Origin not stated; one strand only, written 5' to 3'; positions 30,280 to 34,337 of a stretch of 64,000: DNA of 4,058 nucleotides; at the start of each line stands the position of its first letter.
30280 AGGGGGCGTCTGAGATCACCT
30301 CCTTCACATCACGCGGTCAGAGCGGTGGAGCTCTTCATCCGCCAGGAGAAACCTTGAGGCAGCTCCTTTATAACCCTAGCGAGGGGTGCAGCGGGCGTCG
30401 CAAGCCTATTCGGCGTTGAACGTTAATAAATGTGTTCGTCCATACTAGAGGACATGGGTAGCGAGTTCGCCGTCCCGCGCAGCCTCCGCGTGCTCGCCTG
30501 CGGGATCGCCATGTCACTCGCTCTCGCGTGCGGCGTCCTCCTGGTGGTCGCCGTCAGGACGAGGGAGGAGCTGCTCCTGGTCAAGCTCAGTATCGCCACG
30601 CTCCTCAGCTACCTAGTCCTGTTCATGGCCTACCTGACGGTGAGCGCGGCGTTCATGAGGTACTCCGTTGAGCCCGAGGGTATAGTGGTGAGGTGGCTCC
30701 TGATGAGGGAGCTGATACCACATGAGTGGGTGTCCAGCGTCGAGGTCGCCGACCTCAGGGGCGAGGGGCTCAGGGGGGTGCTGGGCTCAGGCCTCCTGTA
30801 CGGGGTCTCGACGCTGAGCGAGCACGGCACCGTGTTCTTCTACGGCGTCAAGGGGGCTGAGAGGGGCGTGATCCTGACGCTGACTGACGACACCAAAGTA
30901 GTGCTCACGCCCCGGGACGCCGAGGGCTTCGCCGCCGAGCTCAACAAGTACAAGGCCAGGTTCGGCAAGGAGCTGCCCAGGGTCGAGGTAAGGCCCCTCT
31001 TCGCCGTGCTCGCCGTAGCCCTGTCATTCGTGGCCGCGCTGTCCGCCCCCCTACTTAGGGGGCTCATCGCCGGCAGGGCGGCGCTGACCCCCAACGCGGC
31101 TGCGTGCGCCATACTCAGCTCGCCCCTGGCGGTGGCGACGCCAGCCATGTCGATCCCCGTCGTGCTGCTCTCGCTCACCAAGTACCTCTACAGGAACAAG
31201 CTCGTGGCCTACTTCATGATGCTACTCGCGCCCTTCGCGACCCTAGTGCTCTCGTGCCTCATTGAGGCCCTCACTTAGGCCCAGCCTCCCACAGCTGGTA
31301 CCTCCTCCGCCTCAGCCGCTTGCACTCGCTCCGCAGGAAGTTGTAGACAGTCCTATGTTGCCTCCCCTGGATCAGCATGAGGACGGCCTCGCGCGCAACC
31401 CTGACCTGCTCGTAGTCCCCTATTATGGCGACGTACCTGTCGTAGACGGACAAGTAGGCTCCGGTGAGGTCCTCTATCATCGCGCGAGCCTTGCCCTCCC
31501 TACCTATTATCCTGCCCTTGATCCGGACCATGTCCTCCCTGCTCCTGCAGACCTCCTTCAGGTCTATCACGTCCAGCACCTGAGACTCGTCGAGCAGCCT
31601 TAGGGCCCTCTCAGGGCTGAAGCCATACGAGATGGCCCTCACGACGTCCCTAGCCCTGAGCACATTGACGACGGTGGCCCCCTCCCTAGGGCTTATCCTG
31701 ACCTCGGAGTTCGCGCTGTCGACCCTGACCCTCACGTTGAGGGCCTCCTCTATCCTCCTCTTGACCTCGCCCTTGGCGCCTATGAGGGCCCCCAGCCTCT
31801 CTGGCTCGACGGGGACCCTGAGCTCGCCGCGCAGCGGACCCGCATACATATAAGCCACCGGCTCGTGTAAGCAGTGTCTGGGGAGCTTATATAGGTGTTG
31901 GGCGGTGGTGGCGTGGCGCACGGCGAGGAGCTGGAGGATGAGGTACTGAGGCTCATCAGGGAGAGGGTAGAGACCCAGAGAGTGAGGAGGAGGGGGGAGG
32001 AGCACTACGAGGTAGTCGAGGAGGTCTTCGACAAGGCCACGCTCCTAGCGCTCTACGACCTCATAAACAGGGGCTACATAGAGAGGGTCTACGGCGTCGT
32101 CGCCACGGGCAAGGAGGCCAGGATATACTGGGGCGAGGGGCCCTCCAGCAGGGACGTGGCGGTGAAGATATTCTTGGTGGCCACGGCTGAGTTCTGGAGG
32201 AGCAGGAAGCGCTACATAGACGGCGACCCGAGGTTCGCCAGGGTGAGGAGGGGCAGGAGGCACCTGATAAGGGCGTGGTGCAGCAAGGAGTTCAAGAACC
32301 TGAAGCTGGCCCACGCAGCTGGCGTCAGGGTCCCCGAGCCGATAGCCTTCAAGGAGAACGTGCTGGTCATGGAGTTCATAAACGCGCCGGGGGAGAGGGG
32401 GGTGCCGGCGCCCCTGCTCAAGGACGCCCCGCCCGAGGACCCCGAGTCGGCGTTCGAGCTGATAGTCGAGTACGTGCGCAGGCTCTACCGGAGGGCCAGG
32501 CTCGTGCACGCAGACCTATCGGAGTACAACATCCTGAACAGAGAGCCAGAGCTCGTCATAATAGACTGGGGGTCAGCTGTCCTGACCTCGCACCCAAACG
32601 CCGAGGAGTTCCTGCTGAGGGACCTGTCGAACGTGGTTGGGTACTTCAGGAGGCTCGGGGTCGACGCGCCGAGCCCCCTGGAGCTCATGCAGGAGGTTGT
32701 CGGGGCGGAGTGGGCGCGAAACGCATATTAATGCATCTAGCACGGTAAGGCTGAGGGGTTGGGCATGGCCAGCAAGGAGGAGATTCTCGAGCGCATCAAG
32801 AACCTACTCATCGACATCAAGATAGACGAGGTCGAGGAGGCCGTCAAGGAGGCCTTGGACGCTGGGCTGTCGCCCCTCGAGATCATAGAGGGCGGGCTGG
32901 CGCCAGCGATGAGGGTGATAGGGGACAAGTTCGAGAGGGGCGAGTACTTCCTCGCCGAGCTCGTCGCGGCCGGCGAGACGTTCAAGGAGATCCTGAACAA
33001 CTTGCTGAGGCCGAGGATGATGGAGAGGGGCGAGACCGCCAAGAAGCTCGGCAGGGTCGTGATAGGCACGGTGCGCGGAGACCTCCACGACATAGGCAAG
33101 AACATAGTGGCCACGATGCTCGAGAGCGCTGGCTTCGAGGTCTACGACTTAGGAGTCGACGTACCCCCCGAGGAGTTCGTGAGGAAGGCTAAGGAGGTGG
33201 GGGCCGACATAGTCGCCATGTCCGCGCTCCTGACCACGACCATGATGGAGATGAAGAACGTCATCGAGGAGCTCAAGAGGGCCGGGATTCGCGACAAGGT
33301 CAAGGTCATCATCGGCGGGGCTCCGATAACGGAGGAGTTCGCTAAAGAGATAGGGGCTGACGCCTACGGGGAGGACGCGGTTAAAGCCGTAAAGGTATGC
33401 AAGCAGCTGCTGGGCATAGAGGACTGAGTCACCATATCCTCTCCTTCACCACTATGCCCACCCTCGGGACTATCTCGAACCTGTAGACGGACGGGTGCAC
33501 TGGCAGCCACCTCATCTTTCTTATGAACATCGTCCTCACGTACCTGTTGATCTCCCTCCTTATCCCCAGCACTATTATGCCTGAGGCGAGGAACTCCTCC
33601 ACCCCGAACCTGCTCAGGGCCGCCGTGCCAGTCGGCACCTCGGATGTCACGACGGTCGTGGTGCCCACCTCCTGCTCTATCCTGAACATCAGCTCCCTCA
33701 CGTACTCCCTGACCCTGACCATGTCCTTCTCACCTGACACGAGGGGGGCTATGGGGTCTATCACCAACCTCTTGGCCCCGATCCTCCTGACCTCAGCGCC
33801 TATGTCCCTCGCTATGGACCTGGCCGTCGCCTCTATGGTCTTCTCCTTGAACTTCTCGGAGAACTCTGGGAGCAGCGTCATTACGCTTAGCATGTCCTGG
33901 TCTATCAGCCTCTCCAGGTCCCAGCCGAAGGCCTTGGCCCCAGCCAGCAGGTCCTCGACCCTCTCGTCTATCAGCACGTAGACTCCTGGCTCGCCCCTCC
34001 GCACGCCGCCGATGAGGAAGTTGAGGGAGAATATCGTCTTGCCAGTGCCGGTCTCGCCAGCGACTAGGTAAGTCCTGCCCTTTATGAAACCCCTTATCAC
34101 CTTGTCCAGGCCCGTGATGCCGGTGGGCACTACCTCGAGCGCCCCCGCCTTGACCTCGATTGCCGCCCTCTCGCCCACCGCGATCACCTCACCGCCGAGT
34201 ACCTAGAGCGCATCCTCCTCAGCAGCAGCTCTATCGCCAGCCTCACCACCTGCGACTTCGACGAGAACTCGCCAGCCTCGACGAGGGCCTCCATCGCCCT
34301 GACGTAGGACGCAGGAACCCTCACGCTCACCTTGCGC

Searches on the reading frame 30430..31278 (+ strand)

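Call 34: search_protein_families(library=pfam, proteins=[window:30430-31278:+], max_evalue=0.0001)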
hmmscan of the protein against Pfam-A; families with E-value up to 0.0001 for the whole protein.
window:30430-31278:+ (282 aa): 1 family
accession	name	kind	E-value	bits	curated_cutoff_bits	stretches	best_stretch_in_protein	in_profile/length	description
PF10882.14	bPH_5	-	8.7e-11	42.2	22.5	1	76-173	1-98/100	Bacterial PH domain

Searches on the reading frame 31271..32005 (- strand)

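Call 34: search_protein_families(library=pfam, proteins=[window:31271-32005:-], max_evalue=0.0001)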
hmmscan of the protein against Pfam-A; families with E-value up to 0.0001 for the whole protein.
window:31271-32005:- (244 aa): 3 families
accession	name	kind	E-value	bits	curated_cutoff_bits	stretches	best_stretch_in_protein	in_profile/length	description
PF00013.35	KH_1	-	3.4e-13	49.6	21.5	2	62-121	2-63/66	KH domain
PF22891.2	KH_PNO1_2nd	-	2.1e-12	47.4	27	1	149-230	7-89/90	Eukaryotic type KH-domain (KH-domain type I) (327.11.2)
PF21800.4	KH_KRR1_2nd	-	1.1e-09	38.6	27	1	144-213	3-72/91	KRR1 small subunit processome component, second KH domain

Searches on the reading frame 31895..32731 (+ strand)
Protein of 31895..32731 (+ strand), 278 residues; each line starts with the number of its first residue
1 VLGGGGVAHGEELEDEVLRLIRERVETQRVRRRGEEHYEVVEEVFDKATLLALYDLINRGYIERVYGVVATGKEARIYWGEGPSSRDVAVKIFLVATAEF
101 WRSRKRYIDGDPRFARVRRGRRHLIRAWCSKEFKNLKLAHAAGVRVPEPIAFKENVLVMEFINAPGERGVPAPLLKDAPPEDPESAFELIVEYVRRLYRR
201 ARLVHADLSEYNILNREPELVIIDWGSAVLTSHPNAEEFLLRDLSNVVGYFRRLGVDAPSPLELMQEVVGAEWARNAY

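Call 34: search_protein_families(library=pfam, proteins=[window:31895-32731:+], max_evalue=0.0001)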
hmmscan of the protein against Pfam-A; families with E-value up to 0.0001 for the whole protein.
window:31895-32731:+ (278 aa): 2 families
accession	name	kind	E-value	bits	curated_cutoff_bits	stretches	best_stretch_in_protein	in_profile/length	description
PF01163.29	RIO1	-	6.6e-56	189.3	22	1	77-258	2-181/187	RIO domain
PF03109.22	ABC1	-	5.2e-05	23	22.9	0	137-229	123-215/244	ABC1 atypical kinase-like domain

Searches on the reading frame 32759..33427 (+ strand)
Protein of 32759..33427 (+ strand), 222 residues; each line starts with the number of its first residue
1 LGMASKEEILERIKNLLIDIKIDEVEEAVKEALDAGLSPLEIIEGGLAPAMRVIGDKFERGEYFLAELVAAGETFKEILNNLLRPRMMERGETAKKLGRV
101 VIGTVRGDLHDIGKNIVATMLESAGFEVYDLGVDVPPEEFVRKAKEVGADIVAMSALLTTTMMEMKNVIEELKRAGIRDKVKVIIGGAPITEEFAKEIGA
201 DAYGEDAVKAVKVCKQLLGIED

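Call 34: search_protein_families(library=pfam, proteins=[window:32759-33427:+], max_evalue=0.0001)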
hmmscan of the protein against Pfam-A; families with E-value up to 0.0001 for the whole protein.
window:32759-33427:+ (222 aa): 2 families
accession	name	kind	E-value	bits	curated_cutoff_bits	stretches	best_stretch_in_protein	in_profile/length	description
PF02310.24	B12-binding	-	4.7e-33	114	32.1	1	98-211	1-120/121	B12 binding domain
PF02607.22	B12-binding_2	-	2e-21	76.4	23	1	10-82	2-73/74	B12 binding domain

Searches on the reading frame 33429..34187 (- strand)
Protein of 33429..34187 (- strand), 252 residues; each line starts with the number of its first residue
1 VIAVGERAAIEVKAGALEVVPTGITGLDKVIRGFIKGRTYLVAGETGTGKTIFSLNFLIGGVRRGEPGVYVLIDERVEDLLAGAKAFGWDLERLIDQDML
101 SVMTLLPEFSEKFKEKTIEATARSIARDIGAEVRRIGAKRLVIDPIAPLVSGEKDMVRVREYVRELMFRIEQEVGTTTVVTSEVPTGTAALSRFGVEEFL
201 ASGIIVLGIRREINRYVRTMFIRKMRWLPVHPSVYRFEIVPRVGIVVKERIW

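Call 34: search_protein_families(library=pfam, proteins=[window:33429-34187:-], max_evalue=0.0001)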
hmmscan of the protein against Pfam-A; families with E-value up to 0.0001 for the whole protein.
window:33429-34187:- (252 aa): 3 families
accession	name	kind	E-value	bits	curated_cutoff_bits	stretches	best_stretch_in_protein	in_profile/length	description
PF06745.19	ATPase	-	1.2e-64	218.4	26.6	1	20-249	1-228/231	KaiC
PF13481.12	AAA_25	-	1.3e-06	28.7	27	1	24-155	19-161/195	AAA domain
PF03796.21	DnaB_C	-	5.3e-05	23.1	27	1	20-58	2-40/255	DnaB-like helicase C terminal domain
